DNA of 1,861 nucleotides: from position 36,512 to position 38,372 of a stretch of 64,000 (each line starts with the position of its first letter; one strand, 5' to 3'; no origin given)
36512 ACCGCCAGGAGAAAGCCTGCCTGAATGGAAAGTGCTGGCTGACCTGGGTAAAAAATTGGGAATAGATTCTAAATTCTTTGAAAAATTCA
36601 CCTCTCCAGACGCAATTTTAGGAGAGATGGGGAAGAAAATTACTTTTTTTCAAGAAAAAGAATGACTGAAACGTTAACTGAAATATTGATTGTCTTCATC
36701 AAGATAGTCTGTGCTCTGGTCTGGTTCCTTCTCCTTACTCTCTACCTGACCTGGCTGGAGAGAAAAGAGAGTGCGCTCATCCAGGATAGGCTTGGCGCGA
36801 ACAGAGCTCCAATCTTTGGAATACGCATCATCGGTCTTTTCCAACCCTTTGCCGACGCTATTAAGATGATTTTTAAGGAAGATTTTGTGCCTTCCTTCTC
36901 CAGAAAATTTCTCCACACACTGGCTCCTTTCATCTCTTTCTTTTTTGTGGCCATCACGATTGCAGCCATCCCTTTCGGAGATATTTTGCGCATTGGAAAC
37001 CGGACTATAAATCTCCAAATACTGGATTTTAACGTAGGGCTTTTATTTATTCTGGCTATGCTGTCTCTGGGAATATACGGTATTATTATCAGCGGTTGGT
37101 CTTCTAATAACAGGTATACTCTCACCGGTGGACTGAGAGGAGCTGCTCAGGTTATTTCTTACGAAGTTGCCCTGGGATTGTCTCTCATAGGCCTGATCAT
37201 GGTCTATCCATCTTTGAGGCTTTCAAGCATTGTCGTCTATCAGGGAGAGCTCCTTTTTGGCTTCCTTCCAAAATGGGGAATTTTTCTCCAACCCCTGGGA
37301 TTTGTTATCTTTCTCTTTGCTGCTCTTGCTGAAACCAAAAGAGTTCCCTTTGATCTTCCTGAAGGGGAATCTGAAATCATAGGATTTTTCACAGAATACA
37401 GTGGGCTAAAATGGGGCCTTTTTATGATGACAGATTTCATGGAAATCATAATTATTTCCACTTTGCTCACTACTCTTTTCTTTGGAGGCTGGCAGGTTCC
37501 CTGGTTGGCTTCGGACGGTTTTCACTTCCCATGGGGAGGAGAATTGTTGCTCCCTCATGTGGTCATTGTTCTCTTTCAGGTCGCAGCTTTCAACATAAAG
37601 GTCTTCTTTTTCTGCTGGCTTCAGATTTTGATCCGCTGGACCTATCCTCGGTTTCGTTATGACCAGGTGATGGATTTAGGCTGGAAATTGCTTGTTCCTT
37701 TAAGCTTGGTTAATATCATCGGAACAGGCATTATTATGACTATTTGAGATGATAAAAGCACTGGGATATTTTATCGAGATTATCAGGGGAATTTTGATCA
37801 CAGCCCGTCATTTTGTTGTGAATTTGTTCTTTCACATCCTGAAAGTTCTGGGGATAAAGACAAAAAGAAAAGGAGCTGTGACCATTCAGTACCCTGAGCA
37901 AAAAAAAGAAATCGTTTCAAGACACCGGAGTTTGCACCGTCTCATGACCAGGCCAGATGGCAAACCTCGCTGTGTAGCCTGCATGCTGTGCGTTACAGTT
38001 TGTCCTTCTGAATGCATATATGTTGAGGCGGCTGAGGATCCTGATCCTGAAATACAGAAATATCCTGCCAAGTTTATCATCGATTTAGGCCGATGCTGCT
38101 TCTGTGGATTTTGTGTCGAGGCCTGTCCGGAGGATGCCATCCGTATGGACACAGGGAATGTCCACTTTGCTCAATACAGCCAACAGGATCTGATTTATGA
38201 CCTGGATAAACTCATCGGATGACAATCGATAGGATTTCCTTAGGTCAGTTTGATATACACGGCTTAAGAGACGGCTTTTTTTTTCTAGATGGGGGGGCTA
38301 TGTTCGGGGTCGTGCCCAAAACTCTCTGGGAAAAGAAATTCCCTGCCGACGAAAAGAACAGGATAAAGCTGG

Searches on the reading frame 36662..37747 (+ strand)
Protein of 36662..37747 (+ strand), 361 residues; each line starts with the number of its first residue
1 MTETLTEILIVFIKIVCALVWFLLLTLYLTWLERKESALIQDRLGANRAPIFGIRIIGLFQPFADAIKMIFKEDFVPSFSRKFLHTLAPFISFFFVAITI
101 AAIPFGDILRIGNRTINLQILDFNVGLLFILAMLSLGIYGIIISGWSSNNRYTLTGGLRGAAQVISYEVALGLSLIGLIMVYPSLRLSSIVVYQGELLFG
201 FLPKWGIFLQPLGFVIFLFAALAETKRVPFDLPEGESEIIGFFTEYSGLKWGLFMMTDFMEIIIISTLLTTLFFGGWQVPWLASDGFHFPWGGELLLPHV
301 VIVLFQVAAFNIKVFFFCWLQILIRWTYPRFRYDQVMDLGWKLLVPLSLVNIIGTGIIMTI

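Call 75: search_protein_families(library=pfam, proteins=[window:36662-37747:+], max_evalue=0.00001)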
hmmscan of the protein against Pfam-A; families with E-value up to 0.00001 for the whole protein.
window:36662-37747:+ (361 aa): 1 family
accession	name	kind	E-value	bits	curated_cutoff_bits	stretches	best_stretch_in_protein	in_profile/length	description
PF00146.26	NADHdh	-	5.3e-105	351.5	27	1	13-354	1-296/298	NADH dehydrogenase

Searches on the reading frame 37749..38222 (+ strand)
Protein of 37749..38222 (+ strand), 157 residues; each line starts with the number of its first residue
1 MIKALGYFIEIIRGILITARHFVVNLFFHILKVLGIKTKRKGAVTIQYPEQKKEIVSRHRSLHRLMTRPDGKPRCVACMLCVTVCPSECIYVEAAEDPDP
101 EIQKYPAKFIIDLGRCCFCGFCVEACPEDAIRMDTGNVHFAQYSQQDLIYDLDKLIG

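Call 75: search_protein_families(library=pfam, proteins=[window:37749-38222:+], max_evalue=0.00001)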
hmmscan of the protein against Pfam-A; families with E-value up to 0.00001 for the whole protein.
window:37749-38222:+ (157 aa): 5 families
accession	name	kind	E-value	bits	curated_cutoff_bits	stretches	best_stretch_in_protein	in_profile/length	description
PF00037.32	Fer4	-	7.9e-11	41.7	21.1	1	110-132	2-24/24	4Fe-4S binding domain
PF12838.12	Fer4_7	-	1.5e-09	38.6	27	1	74-130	1-52/52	4Fe-4S dicluster domain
PF14697.11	Fer4_21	-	3.5e-08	33.9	35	0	73-91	39-58/59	4Fe-4S dicluster domain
PF13187.11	Fer4_9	-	1.9e-07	31.4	27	1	74-131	1-52/52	4Fe-4S dicluster domain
PF13484.11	Fer4_16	-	5.8e-07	30.6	30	0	115-137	1-23/66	4Fe-4S double cluster binding domain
